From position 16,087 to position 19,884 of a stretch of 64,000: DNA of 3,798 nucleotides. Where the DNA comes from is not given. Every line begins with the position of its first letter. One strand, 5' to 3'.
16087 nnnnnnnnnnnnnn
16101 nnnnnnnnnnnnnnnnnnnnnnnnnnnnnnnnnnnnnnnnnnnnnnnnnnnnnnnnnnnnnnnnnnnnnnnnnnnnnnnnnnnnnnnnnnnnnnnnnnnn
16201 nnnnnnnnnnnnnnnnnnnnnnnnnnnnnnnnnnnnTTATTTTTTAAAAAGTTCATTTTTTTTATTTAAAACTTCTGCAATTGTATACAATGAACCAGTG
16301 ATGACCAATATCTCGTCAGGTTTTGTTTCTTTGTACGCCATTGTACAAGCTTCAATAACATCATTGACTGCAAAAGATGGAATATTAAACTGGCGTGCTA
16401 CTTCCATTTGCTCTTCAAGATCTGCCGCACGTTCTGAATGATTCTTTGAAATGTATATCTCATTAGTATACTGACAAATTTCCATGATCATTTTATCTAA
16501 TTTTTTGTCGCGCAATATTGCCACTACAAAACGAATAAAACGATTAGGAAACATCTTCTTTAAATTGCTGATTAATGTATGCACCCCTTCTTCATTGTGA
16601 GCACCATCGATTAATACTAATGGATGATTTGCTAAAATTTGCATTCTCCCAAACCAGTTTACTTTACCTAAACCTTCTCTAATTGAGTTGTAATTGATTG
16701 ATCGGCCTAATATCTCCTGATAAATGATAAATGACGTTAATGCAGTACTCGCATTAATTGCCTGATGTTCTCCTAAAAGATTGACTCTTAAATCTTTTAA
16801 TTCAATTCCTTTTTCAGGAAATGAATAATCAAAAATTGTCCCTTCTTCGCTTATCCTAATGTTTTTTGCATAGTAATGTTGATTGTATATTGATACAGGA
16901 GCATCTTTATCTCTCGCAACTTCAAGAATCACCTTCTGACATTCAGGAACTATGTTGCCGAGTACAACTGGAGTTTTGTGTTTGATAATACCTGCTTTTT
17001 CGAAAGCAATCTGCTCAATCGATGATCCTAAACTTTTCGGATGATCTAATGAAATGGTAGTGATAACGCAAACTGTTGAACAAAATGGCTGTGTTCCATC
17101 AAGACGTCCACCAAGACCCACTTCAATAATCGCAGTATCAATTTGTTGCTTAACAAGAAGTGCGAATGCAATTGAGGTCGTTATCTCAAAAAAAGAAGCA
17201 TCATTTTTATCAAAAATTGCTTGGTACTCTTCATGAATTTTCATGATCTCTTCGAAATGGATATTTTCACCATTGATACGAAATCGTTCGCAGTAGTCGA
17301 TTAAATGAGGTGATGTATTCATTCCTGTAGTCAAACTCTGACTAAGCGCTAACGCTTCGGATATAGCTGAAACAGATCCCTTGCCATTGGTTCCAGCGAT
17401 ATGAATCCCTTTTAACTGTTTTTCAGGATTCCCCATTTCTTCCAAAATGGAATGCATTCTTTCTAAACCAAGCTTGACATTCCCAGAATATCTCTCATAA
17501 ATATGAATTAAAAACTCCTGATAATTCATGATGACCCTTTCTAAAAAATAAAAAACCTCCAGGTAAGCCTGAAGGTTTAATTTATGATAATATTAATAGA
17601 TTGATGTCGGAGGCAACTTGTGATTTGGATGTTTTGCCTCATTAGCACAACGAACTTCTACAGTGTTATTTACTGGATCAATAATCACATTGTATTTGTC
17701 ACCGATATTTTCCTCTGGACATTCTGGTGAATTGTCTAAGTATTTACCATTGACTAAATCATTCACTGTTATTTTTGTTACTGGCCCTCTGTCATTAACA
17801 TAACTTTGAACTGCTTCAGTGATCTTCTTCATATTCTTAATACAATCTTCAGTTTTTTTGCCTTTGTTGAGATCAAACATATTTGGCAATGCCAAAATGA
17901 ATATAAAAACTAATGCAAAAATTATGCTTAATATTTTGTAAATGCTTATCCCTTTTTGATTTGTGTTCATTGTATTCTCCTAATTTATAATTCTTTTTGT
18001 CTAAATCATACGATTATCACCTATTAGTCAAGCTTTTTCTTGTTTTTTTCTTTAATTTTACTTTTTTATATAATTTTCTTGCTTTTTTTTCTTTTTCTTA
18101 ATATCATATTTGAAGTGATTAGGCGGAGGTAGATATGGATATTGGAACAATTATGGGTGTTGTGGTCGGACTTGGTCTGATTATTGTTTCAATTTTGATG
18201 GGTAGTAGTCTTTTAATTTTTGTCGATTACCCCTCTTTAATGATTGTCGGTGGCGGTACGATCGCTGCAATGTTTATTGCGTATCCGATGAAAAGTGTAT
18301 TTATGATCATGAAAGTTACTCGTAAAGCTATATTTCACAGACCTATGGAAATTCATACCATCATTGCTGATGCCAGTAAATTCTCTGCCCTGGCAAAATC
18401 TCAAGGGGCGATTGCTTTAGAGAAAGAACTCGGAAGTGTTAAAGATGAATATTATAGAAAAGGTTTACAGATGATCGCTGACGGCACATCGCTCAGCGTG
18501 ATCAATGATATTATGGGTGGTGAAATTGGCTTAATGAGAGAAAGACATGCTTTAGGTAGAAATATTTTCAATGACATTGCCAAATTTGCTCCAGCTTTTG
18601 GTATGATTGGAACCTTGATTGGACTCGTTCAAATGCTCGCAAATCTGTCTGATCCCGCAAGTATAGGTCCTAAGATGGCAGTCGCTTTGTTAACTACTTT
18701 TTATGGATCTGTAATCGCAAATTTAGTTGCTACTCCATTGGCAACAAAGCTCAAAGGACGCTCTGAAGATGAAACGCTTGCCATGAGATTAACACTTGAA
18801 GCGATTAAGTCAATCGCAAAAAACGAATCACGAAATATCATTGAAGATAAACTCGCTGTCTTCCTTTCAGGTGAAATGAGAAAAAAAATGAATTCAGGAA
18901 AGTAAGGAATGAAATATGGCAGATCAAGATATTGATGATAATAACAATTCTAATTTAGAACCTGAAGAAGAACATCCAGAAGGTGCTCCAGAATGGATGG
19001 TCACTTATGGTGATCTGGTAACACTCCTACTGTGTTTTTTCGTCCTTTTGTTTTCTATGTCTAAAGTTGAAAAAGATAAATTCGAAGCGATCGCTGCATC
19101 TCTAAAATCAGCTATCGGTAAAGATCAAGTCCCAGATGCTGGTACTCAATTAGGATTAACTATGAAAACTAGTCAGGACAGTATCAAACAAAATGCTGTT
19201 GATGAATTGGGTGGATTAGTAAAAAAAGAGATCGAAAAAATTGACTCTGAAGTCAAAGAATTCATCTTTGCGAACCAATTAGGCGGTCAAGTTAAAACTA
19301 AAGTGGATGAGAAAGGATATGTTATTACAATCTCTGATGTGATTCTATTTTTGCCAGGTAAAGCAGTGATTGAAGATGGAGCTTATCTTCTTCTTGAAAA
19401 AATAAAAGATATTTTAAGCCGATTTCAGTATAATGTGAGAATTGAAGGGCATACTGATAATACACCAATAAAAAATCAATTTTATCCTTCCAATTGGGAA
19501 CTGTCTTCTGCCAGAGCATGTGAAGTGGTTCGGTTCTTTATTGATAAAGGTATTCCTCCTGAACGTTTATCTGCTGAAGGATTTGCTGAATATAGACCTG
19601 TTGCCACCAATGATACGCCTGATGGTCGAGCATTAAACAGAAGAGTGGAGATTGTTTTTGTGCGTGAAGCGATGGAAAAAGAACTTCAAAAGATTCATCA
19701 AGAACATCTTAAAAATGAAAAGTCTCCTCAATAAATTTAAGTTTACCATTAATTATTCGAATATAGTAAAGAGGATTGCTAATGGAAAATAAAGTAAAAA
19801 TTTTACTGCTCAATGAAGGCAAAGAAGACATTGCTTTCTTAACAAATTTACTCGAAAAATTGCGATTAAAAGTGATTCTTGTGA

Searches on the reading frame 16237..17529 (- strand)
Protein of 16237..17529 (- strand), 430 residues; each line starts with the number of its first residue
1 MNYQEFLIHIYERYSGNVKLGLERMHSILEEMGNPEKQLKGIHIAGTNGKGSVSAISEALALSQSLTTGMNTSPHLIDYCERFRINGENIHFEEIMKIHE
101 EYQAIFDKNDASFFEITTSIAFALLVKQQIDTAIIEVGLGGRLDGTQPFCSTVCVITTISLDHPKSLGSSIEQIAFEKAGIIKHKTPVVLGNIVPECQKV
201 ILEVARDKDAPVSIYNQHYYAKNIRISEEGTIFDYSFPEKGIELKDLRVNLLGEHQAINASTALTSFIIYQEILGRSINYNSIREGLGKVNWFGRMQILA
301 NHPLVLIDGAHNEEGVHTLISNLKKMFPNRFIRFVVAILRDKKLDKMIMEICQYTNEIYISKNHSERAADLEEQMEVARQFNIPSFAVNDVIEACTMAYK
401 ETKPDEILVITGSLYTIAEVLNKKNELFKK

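Call 8: search_protein_families(library=pfam, proteins=[window:16237-17529:-], max_evalue=0.00001)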
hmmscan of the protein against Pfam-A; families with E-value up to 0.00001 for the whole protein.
window:16237-17529:- (430 aa): 2 families
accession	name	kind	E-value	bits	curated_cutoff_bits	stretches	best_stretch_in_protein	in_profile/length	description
PF08245.18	Mur_ligase_M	-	7.9e-13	49.2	24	1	44-265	1-198/200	Mur ligase middle domain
PF02875.26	Mur_ligase_C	-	1.2e-12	49.2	28.4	1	294-413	1-126/127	Mur ligase, glutamate ligase domain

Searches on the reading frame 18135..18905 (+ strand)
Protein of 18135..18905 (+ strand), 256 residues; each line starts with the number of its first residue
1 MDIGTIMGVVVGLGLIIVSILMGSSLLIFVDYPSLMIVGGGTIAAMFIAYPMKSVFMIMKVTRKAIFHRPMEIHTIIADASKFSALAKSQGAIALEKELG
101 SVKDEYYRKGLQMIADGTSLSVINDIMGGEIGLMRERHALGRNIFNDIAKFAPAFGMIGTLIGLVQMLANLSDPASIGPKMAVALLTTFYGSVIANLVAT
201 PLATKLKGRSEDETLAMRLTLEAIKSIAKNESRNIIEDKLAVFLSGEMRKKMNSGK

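Call 8: search_protein_families(library=pfam, proteins=[window:18135-18905:+], max_evalue=0.00001)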
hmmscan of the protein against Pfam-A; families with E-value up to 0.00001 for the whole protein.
window:18135-18905:+ (256 aa): 1 family
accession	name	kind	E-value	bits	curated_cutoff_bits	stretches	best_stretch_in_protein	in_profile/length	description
PF01618.21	MotA_ExbB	-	5.7e-28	97.6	22.9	1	101-217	4-125/127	MotA/TolQ/ExbB proton channel family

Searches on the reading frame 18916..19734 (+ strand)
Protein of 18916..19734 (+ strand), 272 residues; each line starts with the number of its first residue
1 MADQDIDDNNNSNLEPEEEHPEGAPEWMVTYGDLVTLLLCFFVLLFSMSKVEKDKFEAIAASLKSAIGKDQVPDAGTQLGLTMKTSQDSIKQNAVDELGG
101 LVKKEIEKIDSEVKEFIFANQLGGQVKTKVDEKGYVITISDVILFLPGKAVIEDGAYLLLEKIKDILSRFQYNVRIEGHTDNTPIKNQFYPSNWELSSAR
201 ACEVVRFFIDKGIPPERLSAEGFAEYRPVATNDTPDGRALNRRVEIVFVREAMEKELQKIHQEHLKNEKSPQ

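Call 8: search_protein_families(library=pfam, proteins=[window:18916-19734:+], max_evalue=0.00001)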
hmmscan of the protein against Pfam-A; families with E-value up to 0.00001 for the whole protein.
window:18916-19734:+ (272 aa): 2 families
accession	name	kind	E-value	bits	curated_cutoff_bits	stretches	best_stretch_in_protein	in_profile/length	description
PF13677.11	MotB_plug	-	6.9e-22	77.2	24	1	17-66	7-57/58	Membrane MotB of proton-channel complex MotA/MotB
PF00691.25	OmpA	-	6.3e-19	68.6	27.2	1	144-242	1-98/98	OmpA family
